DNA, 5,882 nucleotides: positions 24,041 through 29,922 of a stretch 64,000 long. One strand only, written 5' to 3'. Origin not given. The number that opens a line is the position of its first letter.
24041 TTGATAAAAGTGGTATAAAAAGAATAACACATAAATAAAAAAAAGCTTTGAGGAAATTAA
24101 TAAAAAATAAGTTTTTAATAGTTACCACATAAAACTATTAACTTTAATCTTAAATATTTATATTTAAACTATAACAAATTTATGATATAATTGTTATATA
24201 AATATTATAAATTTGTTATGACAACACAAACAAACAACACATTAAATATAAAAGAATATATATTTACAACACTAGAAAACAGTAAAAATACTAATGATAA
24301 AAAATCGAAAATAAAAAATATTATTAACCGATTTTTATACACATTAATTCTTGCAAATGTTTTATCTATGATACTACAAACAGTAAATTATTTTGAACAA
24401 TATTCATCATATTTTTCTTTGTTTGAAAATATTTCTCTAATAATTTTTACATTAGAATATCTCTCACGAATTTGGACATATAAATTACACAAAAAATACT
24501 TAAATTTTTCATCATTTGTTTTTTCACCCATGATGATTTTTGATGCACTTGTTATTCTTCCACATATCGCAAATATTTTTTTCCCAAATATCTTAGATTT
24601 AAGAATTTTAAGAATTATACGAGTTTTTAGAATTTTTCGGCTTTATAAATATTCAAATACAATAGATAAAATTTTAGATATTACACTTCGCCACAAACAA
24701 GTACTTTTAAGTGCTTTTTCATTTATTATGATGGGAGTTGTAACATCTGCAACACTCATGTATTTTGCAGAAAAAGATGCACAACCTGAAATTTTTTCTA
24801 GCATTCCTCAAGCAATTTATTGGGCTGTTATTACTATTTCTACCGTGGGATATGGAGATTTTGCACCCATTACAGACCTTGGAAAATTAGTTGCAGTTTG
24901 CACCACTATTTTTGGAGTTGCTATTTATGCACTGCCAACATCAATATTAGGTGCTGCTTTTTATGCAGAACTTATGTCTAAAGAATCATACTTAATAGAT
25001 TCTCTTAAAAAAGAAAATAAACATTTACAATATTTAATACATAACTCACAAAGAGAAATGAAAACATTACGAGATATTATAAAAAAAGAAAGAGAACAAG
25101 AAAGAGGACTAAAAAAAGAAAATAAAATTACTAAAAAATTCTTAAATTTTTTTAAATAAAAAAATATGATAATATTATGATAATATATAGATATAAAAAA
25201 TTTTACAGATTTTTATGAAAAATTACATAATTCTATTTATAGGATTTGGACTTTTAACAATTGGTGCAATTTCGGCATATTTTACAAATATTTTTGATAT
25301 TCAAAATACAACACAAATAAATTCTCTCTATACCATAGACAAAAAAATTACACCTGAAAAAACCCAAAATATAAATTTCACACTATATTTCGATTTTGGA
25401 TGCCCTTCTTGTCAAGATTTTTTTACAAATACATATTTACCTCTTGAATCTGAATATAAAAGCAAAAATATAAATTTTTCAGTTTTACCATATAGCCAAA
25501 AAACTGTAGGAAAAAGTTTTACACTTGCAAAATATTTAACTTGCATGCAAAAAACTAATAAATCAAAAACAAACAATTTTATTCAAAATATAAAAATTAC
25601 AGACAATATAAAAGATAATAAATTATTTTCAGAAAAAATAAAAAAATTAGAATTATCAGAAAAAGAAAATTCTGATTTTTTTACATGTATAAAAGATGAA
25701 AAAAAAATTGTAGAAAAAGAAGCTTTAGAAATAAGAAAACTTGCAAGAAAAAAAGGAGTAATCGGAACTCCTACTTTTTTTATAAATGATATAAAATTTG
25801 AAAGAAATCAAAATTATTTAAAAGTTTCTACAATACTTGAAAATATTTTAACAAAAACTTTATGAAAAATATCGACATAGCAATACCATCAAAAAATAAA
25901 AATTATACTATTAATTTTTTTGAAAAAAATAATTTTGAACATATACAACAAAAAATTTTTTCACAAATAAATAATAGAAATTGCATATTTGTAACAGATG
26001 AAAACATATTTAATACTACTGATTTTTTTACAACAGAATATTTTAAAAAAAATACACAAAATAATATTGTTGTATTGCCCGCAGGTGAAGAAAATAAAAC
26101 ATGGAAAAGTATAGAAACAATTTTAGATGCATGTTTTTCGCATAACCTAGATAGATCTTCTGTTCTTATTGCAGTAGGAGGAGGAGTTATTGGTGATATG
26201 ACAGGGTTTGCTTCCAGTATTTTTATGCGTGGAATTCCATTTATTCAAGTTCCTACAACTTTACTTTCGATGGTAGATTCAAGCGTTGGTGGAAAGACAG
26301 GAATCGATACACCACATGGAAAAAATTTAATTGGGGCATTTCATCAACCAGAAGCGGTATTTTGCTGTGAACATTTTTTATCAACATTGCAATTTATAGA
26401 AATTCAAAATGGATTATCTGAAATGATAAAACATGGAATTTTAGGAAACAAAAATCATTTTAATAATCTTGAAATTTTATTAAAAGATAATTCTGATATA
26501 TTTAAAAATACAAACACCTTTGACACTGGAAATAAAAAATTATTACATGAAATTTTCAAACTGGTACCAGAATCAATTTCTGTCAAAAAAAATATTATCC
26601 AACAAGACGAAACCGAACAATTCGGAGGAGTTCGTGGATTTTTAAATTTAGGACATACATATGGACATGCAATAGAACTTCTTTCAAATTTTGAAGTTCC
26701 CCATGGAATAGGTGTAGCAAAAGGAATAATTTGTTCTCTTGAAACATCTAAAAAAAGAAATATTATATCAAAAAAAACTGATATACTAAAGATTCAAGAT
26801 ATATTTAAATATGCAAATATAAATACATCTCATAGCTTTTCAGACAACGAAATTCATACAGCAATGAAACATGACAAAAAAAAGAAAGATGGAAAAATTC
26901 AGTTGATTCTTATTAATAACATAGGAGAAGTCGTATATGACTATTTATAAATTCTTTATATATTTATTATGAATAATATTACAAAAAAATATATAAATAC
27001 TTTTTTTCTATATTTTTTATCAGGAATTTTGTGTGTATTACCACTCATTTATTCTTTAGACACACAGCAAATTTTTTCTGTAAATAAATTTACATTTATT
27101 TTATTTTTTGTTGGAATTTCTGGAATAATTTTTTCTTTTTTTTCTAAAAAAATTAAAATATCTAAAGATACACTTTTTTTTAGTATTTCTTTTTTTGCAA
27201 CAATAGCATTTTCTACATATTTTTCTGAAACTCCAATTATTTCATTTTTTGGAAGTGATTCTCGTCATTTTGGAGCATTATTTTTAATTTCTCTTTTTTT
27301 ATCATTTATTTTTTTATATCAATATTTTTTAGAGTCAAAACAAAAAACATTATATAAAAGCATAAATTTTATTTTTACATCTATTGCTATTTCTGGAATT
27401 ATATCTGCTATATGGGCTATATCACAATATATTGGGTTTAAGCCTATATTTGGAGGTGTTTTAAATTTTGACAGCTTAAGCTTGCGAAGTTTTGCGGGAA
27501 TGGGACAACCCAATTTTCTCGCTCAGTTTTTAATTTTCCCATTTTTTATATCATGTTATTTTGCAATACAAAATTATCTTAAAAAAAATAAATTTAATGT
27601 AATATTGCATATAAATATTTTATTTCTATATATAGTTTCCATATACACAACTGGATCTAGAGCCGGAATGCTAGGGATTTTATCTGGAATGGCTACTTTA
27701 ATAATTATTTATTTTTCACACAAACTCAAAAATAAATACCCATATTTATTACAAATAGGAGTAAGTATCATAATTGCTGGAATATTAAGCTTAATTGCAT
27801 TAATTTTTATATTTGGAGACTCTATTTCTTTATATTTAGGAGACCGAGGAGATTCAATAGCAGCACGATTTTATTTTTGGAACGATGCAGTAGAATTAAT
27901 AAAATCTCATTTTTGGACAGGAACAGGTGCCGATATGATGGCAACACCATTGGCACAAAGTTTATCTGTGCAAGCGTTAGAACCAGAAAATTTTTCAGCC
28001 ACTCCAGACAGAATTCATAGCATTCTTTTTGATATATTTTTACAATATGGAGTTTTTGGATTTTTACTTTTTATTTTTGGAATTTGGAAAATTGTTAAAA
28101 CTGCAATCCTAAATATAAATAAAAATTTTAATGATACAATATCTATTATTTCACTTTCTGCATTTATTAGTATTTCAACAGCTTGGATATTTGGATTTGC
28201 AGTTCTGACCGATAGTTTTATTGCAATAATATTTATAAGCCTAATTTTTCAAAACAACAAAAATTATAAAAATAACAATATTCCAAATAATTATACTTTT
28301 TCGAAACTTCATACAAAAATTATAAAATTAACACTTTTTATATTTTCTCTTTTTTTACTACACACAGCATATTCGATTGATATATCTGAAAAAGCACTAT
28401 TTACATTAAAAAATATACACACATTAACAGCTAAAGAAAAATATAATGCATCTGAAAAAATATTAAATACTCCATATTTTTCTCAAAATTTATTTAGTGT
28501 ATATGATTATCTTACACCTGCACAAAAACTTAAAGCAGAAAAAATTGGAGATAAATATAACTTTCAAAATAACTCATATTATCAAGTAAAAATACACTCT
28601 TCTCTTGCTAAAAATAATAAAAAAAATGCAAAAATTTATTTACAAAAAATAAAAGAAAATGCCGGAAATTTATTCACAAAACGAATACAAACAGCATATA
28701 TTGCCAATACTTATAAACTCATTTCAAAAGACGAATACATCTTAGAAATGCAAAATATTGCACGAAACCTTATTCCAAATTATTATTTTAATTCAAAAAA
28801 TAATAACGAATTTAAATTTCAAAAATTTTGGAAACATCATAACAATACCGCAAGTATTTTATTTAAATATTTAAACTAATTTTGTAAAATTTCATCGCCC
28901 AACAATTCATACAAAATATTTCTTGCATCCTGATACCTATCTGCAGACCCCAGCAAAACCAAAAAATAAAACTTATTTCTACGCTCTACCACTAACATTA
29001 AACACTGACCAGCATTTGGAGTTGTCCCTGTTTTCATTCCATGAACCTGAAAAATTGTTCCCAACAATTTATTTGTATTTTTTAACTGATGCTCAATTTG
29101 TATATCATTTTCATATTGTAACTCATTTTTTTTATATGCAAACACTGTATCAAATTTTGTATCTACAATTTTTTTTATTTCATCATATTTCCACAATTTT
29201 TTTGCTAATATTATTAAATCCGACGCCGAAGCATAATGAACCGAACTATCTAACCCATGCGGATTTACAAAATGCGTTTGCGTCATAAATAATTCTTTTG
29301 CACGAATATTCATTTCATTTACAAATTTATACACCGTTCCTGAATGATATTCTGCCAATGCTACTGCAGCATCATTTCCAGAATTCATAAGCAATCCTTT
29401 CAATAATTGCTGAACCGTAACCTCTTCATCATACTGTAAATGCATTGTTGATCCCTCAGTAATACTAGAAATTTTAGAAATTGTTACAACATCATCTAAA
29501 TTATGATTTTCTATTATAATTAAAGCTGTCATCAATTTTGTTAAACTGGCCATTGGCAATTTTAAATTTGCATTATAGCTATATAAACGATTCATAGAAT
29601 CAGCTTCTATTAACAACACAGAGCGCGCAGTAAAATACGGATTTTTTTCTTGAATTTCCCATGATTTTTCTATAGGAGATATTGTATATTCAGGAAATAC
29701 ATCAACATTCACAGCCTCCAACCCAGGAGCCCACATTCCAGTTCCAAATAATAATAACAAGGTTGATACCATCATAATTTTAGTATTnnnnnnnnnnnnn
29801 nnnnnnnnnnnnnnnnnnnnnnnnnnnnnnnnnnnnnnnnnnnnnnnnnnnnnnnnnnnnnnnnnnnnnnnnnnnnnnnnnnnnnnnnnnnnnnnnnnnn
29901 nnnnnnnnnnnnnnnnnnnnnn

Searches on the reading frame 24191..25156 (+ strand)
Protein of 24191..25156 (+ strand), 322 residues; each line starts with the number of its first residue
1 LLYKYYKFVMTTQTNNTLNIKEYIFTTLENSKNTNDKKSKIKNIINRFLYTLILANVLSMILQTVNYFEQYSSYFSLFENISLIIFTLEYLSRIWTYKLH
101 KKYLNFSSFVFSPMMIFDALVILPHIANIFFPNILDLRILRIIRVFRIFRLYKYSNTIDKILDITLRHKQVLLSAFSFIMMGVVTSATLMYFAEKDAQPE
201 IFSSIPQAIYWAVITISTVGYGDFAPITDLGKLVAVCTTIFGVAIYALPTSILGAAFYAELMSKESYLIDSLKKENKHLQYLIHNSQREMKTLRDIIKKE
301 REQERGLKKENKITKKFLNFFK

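Call 108: search_protein_families(library=pfam, proteins=[window:24191-25156:+], max_evalue=0.0001)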
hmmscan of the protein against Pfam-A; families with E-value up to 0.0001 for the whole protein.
window:24191-25156:+ (322 aa): 2 families
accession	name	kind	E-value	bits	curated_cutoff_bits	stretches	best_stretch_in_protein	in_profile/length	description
PF00520.37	Ion_trans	-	1e-25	90.8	25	1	44-257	3-233/241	Ion transport protein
PF07885.22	Ion_trans_2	-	1.2e-15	57.6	22.5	1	179-257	2-77/79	Ion channel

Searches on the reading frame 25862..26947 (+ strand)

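Call 108: search_protein_families(library=pfam, proteins=[window:25862-26947:+], max_evalue=0.0001)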
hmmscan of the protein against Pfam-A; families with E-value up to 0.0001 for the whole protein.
window:25862-26947:+ (362 aa): 4 families
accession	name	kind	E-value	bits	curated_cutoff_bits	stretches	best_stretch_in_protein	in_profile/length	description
PF01761.26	DHQ_synthase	-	1e-46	157.8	24.2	1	70-181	2-113/115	3-dehydroquinate synthase N-terminal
PF24621.2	DHQS_C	-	7.1e-29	101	27.6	1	184-341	1-144/144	3-dehydroquinate synthase C-terminal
PF13685.12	Fe-ADH_2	-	1.1e-06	29.2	28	1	30-134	11-108/149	Iron-containing alcohol dehydrogenase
PF00465.25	Fe-ADH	-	7.8e-06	26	31.3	1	19-134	5-131/168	Iron-containing alcohol dehydrogenase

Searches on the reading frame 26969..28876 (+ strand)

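Call 108: search_protein_families(library=pfam, proteins=[window:26969-28876:+], max_evalue=0.0001)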
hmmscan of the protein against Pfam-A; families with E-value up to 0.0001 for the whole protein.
window:26969-28876:+ (636 aa): 1 family
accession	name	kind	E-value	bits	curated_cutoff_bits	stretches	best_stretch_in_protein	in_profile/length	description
PF04932.20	Wzy_C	-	9.8e-22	77.8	31.7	1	218-369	3-149/149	O-Antigen ligase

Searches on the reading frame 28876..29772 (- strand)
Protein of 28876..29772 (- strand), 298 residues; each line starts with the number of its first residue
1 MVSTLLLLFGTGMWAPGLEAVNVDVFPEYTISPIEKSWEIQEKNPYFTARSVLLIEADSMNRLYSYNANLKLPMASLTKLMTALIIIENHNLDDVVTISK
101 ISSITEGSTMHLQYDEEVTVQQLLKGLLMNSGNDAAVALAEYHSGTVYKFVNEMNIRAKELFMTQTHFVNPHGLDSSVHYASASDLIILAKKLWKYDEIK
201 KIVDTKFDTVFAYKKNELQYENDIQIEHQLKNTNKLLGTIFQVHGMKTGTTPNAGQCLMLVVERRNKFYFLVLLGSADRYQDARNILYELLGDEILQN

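Call 108: search_protein_families(library=pfam, proteins=[window:28876-29772:-], max_evalue=0.0001)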
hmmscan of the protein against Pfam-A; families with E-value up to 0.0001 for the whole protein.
window:28876-29772:- (298 aa): 2 families
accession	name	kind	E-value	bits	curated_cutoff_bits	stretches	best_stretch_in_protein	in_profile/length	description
PF00768.25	Peptidase_S11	-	7.9e-54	183.1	27.6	1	42-275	5-236/239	D-alanyl-D-alanine carboxypeptidase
PF13354.11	Beta-lactamase2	-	4.3e-06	26.7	22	1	61-195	10-148/214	Beta-lactamase enzyme family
